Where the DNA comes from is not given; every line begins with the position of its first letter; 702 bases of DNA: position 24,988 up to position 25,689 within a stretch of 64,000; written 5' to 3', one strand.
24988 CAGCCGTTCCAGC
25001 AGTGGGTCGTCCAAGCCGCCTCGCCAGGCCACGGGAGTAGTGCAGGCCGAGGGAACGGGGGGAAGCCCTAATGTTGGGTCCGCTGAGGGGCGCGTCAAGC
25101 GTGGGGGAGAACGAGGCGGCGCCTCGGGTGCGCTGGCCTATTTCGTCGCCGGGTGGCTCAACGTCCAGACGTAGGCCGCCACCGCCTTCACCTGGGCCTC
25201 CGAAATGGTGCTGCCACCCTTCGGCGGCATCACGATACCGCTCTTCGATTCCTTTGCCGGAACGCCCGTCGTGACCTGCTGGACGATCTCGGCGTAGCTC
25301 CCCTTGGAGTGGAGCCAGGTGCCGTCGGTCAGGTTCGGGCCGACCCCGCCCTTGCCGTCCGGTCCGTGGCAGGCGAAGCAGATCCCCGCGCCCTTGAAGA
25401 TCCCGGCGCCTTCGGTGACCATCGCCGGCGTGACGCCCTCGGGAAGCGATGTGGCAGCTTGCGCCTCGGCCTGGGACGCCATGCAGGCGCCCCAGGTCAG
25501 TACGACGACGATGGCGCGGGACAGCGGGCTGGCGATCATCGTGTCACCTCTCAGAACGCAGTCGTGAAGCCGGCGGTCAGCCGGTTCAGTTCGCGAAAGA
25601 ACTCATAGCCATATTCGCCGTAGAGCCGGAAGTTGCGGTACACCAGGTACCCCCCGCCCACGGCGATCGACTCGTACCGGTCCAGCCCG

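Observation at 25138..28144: Envelope operon: OmpA with TSP3 repeats, a beta-barrel carrying a CxxCH haem motif, and a soluble cytochrome c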

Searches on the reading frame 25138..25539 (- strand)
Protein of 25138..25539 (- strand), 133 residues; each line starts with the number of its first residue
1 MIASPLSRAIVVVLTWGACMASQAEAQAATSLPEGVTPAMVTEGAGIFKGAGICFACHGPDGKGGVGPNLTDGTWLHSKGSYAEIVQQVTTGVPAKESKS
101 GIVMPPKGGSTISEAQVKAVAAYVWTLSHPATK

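Call 3: search_protein_families(library=pfam, proteins=[window:25138-25539:-], max_evalue=0.1)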
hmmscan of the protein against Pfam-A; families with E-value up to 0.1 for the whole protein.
window:25138-25539:- (133 aa): 3 families
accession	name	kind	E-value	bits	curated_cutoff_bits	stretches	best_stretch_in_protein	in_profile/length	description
PF13442.11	Cytochrome_CBB3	-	7.8e-13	49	27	1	40-124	2-68/68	Cytochrome C oxidase, cbb3-type, subunit III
PF00034.26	Cytochrom_C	-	6.3e-10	40.7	21.3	1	42-128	2-90/90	Cytochrome c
PF07635.16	PSCyt1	-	0.094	13.8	22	0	54-66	1-14/59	Planctomycete cytochrome C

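Call 4: search_protein_families(library=ncbifam, proteins=[window:25138-25539:-], max_evalue=0.1)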
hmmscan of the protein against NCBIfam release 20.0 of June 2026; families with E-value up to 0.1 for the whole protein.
window:25138-25539:- (133 aa): 13 families
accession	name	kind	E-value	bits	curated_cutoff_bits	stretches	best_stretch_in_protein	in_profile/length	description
TIGR00782.1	ccoP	equivalog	3e-13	49.7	179.95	1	38-128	200-282/285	cytochrome-c oxidase, cbb3-type subunit III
NF045774.1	cytochro_C551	exception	2.4e-07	30.7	118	1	8-95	8-91/110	cytochrome c551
NF045773.1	cytochro_C550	exception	1.7e-06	28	125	1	34-96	42-102/118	cytochrome c550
NF033864.1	cytochrome579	equivalog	4e-06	26.7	280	1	21-68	29-75/179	cytochrome 579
NF050122.1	bc1_QcrC_actin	exception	6.3e-06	25.7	200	1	14-128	16-118/253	cytochrome bc1 complex diheme cytochrome c subunit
TIGR04485.1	thiosulf_SoxX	equivalog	2.6e-05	24.9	61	1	52-127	3-78/78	sulfur oxidation c-type cytochrome SoxX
NF011054.0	PRK14486.1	equivalog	0.001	18.6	447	1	25-124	199-287/294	putative bifunctional cbb3-type cytochrome c oxidase subunit II/cytochrome c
TIGR03872.1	cytochrome_MoxG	equivalog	0.0011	19.1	147.8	1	39-79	42-80/133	cytochrome c(L), periplasmic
TIGR03874.1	4cys_cytochr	equivalog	0.0012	18.6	161.75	1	53-111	43-99/143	c-type cytochrome, methanol metabolism-related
NF052248.1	SorU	equivalog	0.016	15.5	100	0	53-124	15-72/72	SorU family sulfite dehydrogenase c-type cytochrome subunit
NF045930.1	Cytc6PetJCyano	equivalog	0.017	15.1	135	1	39-126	26-104/110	cytochrome c6 PetJ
TIGR02603.1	CxxCH_TIGR02603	domain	0.023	14.7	68.15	0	44-73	6-34/134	putative heme-binding domain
TIGR04494.1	c550_PedF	equivalog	0.095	12.6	122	0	54-126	62-129/133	cytochrome c-550 PedF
